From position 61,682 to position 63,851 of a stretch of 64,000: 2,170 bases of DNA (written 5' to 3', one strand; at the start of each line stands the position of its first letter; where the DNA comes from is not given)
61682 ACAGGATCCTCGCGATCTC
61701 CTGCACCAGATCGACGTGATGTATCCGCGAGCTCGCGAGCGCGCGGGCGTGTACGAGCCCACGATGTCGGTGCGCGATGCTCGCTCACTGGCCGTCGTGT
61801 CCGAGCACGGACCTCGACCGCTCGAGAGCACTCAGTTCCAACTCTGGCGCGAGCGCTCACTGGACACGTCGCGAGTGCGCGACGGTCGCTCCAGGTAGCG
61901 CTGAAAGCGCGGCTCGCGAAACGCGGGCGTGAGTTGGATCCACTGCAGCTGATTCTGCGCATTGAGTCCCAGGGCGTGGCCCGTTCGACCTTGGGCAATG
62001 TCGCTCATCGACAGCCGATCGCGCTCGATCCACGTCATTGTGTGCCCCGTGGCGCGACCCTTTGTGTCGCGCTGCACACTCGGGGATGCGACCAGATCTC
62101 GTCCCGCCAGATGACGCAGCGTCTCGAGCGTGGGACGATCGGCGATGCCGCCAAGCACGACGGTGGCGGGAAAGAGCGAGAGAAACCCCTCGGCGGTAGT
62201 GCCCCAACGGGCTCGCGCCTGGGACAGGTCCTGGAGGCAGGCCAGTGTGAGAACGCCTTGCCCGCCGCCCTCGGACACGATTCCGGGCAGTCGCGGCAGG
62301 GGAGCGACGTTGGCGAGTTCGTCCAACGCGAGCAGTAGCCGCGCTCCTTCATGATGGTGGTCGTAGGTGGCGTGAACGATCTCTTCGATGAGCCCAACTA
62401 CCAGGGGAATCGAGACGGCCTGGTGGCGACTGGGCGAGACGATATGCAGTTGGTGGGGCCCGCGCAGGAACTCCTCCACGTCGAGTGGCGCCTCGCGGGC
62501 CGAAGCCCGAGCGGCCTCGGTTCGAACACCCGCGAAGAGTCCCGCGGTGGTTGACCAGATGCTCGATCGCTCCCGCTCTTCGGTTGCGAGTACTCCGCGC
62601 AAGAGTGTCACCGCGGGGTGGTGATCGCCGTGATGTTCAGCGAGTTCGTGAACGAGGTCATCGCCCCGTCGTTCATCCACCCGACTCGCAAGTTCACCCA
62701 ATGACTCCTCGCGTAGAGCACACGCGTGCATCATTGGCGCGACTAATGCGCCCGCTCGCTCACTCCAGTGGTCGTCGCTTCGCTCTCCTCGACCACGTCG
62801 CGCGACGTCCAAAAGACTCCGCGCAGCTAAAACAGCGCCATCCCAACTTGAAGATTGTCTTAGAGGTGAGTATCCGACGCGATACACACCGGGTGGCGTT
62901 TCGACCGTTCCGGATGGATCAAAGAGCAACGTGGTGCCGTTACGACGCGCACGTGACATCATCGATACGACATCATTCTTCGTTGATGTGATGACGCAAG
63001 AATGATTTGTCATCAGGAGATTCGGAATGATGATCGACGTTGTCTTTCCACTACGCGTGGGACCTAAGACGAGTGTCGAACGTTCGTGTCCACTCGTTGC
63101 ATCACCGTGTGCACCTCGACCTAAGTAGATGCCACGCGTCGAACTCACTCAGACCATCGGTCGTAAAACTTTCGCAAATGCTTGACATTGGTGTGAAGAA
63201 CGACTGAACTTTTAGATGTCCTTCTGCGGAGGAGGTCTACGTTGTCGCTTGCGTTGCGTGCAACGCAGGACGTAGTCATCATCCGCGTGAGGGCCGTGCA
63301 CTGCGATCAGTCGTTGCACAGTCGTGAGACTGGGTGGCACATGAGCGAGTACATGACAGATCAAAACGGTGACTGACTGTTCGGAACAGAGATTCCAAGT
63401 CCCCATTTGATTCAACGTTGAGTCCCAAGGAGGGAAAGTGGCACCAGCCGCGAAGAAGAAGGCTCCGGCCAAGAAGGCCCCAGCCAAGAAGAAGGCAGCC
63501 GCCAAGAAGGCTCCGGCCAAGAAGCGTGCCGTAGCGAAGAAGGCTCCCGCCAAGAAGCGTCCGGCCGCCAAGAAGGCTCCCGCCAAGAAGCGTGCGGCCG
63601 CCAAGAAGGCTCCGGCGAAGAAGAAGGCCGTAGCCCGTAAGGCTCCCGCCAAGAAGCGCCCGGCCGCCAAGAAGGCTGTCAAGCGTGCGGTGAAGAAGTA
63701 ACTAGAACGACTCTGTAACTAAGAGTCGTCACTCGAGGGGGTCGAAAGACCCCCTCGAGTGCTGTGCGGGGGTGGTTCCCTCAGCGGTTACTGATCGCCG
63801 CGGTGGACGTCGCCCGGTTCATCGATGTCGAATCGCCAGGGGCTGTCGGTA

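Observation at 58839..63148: Compact module: fused PafBC-type double-WYL regulator, helicase-less relaxase, anchor-less VirD4-like ATPase, with no visible integrase or mating-pore genes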

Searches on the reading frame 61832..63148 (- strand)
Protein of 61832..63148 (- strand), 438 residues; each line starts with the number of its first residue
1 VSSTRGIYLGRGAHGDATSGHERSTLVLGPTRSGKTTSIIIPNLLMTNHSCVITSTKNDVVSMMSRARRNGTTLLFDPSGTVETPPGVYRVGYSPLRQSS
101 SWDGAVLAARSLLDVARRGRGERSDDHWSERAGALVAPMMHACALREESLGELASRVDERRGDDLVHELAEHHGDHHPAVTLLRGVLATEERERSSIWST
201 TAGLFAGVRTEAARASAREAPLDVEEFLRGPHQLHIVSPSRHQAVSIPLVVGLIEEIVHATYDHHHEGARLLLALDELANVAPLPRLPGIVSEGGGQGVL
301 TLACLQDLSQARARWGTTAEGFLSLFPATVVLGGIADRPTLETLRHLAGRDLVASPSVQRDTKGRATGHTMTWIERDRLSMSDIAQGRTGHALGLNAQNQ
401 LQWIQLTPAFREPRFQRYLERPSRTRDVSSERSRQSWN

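Call 3: search_protein_families(library=pfam, proteins=[window:61832-63148:-], max_evalue=0.01)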
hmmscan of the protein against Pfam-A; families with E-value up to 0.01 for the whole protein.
window:61832-63148:- (438 aa): 3 families
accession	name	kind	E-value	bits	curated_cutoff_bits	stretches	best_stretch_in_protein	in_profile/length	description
PF02534.20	T4SS-DNA_transf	-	1e-22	81.1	20.1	1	19-373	41-407/468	Type IV secretory system Conjugative DNA transfer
PF12696.13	TraG-D_C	-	2.4e-14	53.8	22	1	270-366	1-97/126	TraM recognition site of TraD and TraG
PF10412.15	TrwB_AAD_bind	-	2.9e-06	26.9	20.5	1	94-355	79-330/387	Type IV secretion-system coupling protein DNA-binding domain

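Call 4: search_protein_families(library=ncbifam, proteins=[window:61832-63148:-], max_evalue=0.01)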
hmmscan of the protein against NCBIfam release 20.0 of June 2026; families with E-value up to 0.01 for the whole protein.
window:61832-63148:- (438 aa): 6 families
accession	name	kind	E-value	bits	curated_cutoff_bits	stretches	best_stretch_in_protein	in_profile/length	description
NF045973.1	conju_CD1115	equivalog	1.5e-18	66.9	250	1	20-393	22-419/442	VirD4-like conjugal transfer protein, CD1115 family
NF010450.0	PRK13876.1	subfamily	1.2e-11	43.6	674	1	5-284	127-415/667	IncP-type conjugal transfer protein TraG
NF010453.0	PRK13880.1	subfamily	5.1e-09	34.9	586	1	25-313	172-481/630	conjugal transfer coupling protein TraG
NF010472.0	PRK13897.1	equivalog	1.9e-06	26.7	728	1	3-171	139-300/657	type IV secretion system component VirD4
NF010424.0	PRK13850.1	equivalog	1e-05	23.9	681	1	18-74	135-191/670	type IV secretion system ATPase VirD4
TIGR03743.1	SXT_TraD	subfamily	0.00053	18.6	366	0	264-359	481-576/636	conjugative transfer system coupling protein TraD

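Call 6: search_protein_families(library=padloc, proteins=[window:61832-63148:-], max_evalue=0.01)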
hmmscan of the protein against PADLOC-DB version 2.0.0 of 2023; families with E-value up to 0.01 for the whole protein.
window:61832-63148:- (438 aa): 1 family
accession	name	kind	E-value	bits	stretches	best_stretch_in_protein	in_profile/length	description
PDLC04140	mad8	-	0.0021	15.7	1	23-202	28-133/314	mads_8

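Call 14: search_solved_structures(query=window:61832-63148:-, max_evalue=0.1, show_alignments=2)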
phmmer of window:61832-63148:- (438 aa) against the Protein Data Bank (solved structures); distinct sequences matched with E-value up to 0.1: 2.
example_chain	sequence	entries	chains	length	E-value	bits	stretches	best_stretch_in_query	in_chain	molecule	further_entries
1gl6_A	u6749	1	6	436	0.0037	19.1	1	268-374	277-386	ATPASE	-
1e9r_A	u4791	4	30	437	0.0037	19.1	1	268-374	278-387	CONJUGAL TRANSFER PROTEIN TRWB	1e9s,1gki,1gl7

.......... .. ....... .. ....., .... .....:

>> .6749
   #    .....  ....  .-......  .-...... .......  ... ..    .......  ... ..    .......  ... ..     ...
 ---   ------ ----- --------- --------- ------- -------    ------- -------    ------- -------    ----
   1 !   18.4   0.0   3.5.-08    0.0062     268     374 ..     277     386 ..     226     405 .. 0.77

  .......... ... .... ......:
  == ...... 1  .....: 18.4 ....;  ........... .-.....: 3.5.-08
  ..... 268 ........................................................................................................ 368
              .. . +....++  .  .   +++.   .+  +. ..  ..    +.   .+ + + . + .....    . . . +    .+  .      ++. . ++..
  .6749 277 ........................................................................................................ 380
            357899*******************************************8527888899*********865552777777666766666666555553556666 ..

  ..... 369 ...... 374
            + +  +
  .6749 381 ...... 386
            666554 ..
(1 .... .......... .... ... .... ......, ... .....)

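Call 19: find_homologous_proteins(query=window:61832-63148:-)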
Query window:61832-63148:- (438 aa): 2699 proteins with E <= 0.001 among 8000 candidates; the best 120 are listed.
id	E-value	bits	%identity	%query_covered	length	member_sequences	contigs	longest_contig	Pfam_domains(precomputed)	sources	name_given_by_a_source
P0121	1.9e-273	924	94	100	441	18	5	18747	PF10412.16,PF02534.21,PF12696.14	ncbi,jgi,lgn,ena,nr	ncbi:MAG TPA: type IV secretory system conjugative DNA transfer family protein [Acidimicrobiales bac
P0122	2.9e-266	901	93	100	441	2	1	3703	PF10412.16,PF02534.21,PF12696.14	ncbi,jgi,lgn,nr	ncbi:MAG TPA: type IV secretory system conjugative DNA transfer family protein [Acidimicrobiales bac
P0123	1.7e-244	829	84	100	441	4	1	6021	PF10412.16,PF02534.21,PF12696.14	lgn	-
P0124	7.6e-240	814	83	100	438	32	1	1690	PF10412.16,PF02534.21,PF12696.14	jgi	jgi:type IV secretion system protein VirD4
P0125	1.0e-234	797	82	95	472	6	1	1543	PF10412.16,PF02534.21,PF12696.14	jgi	jgi:type IV secretion system protein VirD4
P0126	1.2e-234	797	82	99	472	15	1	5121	PF02534.21,PF12696.14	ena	-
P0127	3.5e-233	792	81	100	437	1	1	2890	PF02534.21,PF12696.14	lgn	-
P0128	1.5e-232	790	82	95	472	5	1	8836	PF10412.16,PF02534.21,PF12696.14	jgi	jgi:type IV secretion system protein VirD4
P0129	1.7e-230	783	81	99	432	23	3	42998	PF02534.21,PF12696.14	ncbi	ncbi:MAG: type IV secretory system conjugative DNA transfer family protein [Acidimicrobiales bacteri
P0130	4.5e-230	782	81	98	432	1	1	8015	PF10412.16,PF02534.21,PF12696.14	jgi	jgi:type IV secretory pathway TraG/TraD family ATPase VirD4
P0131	2.8e-229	779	81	99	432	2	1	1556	PF10412.16,PF02534.21,PF12696.14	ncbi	-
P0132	3.4e-229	779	81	99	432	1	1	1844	PF10412.16,PF02534.21,PF12696.14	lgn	-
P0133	7.1e-228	774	80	98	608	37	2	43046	PF02534.21,PF12696.14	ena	-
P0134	1.3e-226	770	80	99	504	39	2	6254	PF02534.21,PF12696.14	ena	-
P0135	2.2e-226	769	81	97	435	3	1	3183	PF10412.16,PF02534.21,PF12696.14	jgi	jgi:type IV secretion system protein VirD4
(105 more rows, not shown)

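Call 35: search_dna_similar(query=window:61832-63148:-, collection=plasmids, mode=protein, max_rows=12)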
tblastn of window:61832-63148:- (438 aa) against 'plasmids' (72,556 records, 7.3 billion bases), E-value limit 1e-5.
Records with a match: 1124; places in all: 1155; records where one place covers at least 80% of the query: 210.
Best place of each record, by identity: <60% 1124.
By first word of the organism name: Xanthomonas 128; Escherichia 88; uncultured 79; Streptomyces 71; Arthrobacter 54; Neisseria 52; Pseudomonas 45; Rhizobium 36; Rhodococcus 35; Mycobacterium 33; and 142 more.
By predicted mobility (MOB-suite, as given by PLSDB): conjugative 707; non-mobilizable 242; mobilizable 175.
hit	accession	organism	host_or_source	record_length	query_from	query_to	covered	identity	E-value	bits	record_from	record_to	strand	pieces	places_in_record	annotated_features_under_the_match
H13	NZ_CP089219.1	Mycobacterium kansasii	-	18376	8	349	78%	37.0%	1e-48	185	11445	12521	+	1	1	type IV secretory system conjugative DNA transfer family protein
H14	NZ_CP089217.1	Mycobacterium kansasii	-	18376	8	349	78%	37.0%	1e-48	185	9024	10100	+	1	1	type IV secretory system conjugative DNA transfer family protein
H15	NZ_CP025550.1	Mycobacterium paragordonae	Homo sapiens,cultured bacteria,sputum ...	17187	6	349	79%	36.3%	3e-46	178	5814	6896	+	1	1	type IV secretory system conjugative DNA transfer family protein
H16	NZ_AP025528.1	Mycobacterium sp. 20KCMC460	Homo sapiens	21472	6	349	79%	36.3%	3e-46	178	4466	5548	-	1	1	type IV secretory system conjugative DNA transfer family protein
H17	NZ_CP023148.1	Mycobacterium marseillense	Homo sapiens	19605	6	349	79%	36.2%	9e-48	183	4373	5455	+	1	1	type IV secretory system conjugative DNA transfer family protein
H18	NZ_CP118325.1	Rhodococcus sp. DK176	-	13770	6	349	79%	35.4%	1e-47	182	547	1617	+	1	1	type IV secretory system conjugative DNA transfer family protein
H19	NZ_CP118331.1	Rhodococcus sp. DK17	pure culture,crude oil-contaminated soil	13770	6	349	79%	35.4%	1e-47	182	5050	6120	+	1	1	type IV secretory system conjugative DNA transfer family protein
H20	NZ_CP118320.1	Rhodococcus sp. DK180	pure culture,crude oil-contaminated soil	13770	6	349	79%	35.4%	1e-47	182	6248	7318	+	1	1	type IV secretory system conjugative DNA transfer family protein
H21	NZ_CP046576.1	Rhodococcus sp. WAY2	cell culture,bacterial consortium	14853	24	349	74%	36.3%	2e-47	181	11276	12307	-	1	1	type IV secretory system conjugative DNA transfer family protein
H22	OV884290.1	Corynebacterium diphtheriae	diphtheria Nat. Ref. Center, Institut ...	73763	1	435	99%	26.0%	6e-16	88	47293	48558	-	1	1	none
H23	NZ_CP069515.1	Corynebacterium striatum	-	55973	1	435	99%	26.0%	1e-15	87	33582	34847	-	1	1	type IV secretory system conjugative DNA transfer family protein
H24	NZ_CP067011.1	Corynebacterium kefirresidentii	-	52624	1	434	99%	26.0%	5e-16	88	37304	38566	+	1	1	type IV secretory system conjugative DNA transfer family protein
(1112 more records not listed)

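Call 36: get_annotated_region(hit=H13, flank=9000)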
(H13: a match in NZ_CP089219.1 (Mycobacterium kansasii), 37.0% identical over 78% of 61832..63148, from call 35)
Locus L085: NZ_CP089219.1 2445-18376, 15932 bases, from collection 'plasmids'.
description: Mycobacterium kansasii strain FDAARGOS_1614 plasmid unnamed, complete sequence
organism: Mycobacterium kansasii (NCBI taxid 1768)
taxonomy: Bacteria; Actinomycetota; Actinomycetes; Mycobacteriales; Mycobacteriaceae; Mycobacterium; Mycobacterium kansasii
host: -; source: -; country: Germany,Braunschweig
typing (MOB-suite, as given by PLSDB): non-mobilizable
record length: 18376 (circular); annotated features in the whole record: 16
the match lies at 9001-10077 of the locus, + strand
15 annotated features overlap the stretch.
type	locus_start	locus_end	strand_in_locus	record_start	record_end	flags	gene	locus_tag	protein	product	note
CDS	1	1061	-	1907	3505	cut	-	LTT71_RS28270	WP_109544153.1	methyltransferase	-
CDS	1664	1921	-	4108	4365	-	-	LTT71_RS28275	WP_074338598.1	hypothetical protein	-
CDS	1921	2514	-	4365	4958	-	-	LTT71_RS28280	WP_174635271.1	ParA family protein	-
CDS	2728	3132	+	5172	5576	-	-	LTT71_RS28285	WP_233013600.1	hypothetical protein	-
CDS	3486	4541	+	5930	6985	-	-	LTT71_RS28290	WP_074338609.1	hypothetical protein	-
CDS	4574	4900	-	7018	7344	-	-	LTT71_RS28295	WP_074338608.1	hypothetical protein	-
CDS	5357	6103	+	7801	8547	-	-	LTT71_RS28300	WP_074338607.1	hypothetical protein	-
CDS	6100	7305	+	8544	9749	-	-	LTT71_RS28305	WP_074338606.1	hypothetical protein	-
CDS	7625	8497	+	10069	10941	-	-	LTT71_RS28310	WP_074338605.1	hypothetical protein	-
CDS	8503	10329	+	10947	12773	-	-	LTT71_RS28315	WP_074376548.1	type IV secretory system conjugative DNA transfer family protein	-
CDS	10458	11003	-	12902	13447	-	-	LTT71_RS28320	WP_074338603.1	recombinase family protein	GO:0006310 - DNA recombination [Evidence IEA]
CDS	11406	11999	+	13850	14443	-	-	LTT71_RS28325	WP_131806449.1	hypothetical protein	-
CDS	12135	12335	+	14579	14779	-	-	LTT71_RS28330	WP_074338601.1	hypothetical protein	-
CDS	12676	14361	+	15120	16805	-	istA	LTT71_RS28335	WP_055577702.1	IS21 family transposase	-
CDS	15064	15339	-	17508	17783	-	-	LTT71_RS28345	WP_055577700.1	hypothetical protein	-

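Call 37: get_annotated_region(hit=H18, flank=7000)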
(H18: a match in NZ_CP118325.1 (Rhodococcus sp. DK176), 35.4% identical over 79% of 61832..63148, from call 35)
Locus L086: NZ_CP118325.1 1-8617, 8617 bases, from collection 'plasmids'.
description: Rhodococcus sp. DK176 plasmid pDK5, complete sequence
organism: Rhodococcus sp. DK176 (NCBI taxid 3027223)
taxonomy: Bacteria; Actinomycetota; Actinomycetes; Mycobacteriales; Nocardiaceae; Rhodococcus; Rhodococcus sp. DK176
host: -; source: -; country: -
typing (MOB-suite, as given by PLSDB): non-mobilizable
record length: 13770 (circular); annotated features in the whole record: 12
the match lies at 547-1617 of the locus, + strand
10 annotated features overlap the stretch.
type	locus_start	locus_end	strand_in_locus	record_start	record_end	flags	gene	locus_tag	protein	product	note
CDS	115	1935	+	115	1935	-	-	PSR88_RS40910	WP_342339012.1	type IV secretory system conjugative DNA transfer family protein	-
CDS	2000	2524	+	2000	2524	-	-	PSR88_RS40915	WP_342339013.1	hypothetical protein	-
CDS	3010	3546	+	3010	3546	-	-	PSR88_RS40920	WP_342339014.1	hypothetical protein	-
CDS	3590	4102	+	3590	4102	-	-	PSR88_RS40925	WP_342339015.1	hypothetical protein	-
CDS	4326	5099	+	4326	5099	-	-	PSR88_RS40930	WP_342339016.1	ParA family protein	-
CDS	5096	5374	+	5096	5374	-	-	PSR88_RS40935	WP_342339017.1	hypothetical protein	-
CDS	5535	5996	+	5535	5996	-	-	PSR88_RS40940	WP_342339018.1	hypothetical protein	-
CDS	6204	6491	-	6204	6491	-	-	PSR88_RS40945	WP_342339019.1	sigma factor-like helix-turn-helix DNA-binding protein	GO:0006352 - DNA-templated transcription initiation [Evidence IEA]; GO:0006355 - regulation of DNA-templated ...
CDS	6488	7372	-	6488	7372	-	-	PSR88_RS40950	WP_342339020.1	replication initiation protein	-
CDS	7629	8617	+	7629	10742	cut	-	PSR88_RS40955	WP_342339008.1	N-6 DNA methylase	GO:0006306 - DNA methylation [Evidence IEA]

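Call 90: predict_structure(alignment_id=A5)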
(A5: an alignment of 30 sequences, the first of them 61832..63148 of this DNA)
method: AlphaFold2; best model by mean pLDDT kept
length: 438 residues; sequences in the alignment: 30
mean_pLDDT: 55.0   pTM: 0.47
mean pLDDT of the five models: 55.0, 48.0, 44.4, 38.5, 35.4
residues with pLDDT >= 90: 21; 70-90: 99; 50-70: 125; < 50: 193
segments of 3 or more residues with pLDDT < 50: 1-47, 118-125, 241-245, 262-337, 349-355, 371-378, 392-395, 406-438
pLDDT, mean of each block of 10 residues (from residue 1): 26 33 26 28 38 56 55 71 75 78 74 57 56 85 87 87 91 89 89 87 69 59 72 63 53 62 41 35 32 25 31 37 32 43 52 51 66 46 54 49 47 38 35 36
secondary structure, 60 per line:
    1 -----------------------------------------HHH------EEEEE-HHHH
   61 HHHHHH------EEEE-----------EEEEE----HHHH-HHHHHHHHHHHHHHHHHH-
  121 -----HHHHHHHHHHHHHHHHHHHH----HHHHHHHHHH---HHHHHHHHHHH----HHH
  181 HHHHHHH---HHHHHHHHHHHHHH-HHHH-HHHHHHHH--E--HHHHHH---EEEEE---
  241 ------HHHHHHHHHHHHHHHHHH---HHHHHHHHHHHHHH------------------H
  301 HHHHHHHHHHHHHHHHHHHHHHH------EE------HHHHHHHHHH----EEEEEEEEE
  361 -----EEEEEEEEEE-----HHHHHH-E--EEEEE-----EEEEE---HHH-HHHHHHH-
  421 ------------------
elements in order: E51-55 H57-66 E73-76 E88-92 H97-100 H102-119 H126-145 H150-159 H163-173 H178-187 H191-204 H206-209 H211-218 H224-229 E233-237 H247-264 H268-281 H300-323 H338-347 E352-360 E366-375 H381-386 E391-395 E401-405 H413-419

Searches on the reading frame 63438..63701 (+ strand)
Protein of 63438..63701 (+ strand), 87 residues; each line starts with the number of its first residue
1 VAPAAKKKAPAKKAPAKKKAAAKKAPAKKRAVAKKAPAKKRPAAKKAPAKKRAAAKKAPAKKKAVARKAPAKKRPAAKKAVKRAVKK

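Call 3: search_protein_families(library=pfam, proteins=[window:63438-63701:+], max_evalue=0.01)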
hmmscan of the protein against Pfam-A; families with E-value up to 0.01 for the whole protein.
window:63438-63701:+ (87 aa): 1 family
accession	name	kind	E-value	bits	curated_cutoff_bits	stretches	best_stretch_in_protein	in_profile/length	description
PF07382.16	HC2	-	0.0019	18.8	40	1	5-85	49-126/194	Histone H1-like nucleoprotein HC2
